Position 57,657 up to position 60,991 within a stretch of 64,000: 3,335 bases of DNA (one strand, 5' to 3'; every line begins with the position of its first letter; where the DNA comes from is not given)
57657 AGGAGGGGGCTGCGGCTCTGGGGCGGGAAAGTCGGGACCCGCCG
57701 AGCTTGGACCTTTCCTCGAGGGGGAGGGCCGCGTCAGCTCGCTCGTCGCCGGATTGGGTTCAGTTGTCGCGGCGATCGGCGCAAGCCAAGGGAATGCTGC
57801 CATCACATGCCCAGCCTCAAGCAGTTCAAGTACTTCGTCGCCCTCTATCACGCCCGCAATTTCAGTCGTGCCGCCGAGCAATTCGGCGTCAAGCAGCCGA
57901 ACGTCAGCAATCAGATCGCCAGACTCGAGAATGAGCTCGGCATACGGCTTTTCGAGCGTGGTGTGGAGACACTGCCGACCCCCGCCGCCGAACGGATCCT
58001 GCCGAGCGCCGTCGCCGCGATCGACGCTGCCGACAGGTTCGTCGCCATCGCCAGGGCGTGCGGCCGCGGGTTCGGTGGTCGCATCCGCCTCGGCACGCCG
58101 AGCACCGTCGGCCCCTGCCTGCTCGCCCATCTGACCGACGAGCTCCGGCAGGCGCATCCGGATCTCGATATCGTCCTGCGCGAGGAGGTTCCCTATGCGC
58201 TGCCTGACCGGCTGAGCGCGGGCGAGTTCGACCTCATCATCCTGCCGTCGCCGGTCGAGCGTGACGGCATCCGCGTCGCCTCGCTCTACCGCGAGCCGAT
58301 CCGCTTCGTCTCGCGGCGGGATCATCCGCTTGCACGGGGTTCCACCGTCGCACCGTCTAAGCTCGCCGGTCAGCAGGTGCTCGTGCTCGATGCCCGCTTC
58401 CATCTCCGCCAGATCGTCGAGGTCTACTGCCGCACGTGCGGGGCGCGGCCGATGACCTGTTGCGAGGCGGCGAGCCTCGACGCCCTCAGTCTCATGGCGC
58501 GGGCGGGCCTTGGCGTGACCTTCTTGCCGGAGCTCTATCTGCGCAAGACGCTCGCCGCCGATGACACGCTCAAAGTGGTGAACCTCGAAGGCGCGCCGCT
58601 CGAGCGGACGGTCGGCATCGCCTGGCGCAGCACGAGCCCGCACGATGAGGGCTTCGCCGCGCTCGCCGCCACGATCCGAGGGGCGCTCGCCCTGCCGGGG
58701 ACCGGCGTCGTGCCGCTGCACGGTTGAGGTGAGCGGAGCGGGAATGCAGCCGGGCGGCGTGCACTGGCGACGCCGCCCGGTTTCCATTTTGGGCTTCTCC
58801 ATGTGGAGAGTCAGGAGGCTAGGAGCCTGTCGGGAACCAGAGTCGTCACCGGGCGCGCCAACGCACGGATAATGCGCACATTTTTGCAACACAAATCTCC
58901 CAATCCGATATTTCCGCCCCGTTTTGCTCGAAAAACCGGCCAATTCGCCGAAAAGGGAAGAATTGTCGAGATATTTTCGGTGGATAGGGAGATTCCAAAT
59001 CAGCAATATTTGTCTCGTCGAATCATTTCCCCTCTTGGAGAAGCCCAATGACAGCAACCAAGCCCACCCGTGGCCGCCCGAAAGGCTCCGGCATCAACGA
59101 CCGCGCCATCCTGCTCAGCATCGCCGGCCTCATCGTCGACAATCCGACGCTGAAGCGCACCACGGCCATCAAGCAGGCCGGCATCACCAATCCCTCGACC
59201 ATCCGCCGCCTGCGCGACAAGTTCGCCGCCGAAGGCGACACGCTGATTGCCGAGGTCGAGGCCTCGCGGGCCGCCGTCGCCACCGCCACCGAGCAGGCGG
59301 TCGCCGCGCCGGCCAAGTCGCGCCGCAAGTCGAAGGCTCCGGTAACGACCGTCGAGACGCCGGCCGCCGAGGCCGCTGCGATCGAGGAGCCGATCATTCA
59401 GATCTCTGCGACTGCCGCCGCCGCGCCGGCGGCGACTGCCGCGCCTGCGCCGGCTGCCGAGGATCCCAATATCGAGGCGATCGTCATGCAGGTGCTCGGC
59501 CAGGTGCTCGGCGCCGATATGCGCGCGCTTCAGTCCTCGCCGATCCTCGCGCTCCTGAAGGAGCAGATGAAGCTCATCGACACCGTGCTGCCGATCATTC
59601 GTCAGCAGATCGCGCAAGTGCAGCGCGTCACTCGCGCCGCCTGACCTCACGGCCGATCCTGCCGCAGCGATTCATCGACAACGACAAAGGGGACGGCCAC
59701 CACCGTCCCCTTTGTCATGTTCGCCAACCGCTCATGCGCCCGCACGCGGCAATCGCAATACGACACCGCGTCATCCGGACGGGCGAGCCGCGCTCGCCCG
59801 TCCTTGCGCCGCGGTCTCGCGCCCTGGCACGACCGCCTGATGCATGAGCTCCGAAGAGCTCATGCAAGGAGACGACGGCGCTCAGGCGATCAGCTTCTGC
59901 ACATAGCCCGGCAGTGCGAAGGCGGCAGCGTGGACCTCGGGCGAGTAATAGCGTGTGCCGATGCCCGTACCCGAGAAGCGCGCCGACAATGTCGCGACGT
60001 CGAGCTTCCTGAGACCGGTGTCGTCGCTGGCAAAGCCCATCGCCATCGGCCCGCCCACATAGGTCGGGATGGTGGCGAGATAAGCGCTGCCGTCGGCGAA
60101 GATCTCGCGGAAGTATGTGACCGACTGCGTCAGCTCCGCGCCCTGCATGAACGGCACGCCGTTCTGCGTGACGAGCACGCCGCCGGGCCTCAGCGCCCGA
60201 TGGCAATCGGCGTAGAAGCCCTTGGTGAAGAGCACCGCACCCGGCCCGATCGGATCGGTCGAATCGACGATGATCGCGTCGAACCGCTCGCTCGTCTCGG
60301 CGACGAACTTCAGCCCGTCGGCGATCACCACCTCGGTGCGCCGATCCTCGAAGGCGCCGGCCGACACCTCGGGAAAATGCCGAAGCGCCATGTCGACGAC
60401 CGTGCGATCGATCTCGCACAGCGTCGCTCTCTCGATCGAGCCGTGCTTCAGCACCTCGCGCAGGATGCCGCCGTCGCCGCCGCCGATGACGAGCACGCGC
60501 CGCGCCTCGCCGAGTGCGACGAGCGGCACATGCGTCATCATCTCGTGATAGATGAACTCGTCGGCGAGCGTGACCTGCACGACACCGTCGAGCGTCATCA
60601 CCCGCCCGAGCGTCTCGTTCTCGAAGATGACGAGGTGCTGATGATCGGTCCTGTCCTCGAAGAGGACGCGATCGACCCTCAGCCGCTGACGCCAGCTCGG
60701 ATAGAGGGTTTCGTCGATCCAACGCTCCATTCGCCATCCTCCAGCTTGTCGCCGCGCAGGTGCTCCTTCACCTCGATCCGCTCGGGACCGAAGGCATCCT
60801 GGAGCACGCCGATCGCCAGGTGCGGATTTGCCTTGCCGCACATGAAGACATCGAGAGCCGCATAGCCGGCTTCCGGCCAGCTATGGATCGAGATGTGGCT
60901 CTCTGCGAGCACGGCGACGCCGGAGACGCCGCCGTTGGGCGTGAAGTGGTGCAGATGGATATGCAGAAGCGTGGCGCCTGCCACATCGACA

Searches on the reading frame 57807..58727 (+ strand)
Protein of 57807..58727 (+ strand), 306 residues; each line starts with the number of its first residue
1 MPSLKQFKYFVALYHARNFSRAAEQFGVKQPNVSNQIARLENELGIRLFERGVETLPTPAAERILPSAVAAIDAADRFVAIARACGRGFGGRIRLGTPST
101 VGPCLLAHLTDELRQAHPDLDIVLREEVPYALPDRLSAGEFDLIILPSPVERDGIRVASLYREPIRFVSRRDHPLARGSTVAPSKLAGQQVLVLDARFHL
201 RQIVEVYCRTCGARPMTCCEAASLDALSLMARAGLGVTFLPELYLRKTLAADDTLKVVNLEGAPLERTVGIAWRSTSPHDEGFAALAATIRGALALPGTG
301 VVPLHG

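Call 57: search_protein_families(library=pfam, proteins=[window:57807-58727:+], max_evalue=0.001)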
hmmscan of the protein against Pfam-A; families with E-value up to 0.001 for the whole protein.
window:57807-58727:+ (306 aa): 2 families
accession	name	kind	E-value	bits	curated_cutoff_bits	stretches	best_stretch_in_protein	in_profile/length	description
PF03466.25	LysR_substrate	-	1.3e-45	155.8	28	1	88-294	3-208/209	LysR substrate binding domain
PF00126.33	HTH_1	-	2.3e-19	69.5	26.6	1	4-62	1-60/60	Bacterial regulatory helix-turn-helix protein, lysR family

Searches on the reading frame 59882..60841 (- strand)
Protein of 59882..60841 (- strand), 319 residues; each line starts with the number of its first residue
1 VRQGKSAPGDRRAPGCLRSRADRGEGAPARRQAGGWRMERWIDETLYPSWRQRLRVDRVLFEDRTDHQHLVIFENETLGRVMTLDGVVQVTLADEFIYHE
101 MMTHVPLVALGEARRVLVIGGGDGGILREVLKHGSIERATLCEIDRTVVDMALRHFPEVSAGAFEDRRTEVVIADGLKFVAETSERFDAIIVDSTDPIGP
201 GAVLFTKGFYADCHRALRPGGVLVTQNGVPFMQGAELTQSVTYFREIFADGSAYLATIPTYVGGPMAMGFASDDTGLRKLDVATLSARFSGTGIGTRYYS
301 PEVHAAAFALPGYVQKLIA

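Call 67: search_protein_families(library=pfam, proteins=[window:59882-60841:-], max_evalue=0.001)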
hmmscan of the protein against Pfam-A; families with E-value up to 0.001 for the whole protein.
window:59882-60841:- (319 aa): 4 families
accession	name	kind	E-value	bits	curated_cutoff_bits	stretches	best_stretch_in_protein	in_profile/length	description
PF01564.23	Spermine_synth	-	1.3e-56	191.5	22.9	1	95-274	1-179/186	Spermine/spermidine synthase domain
PF17284.7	Spermine_synt_N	-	4.6e-14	52.5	22.1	1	41-91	2-52/53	Spermidine synthase tetramerisation domain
PF08241.18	Methyltransf_11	-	0.00047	21.2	21.2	0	118-224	2-94/95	Methyltransferase domain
PF13649.12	Methyltransf_25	-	0.00078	20.5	27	0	116-221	1-97/97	Methyltransferase domain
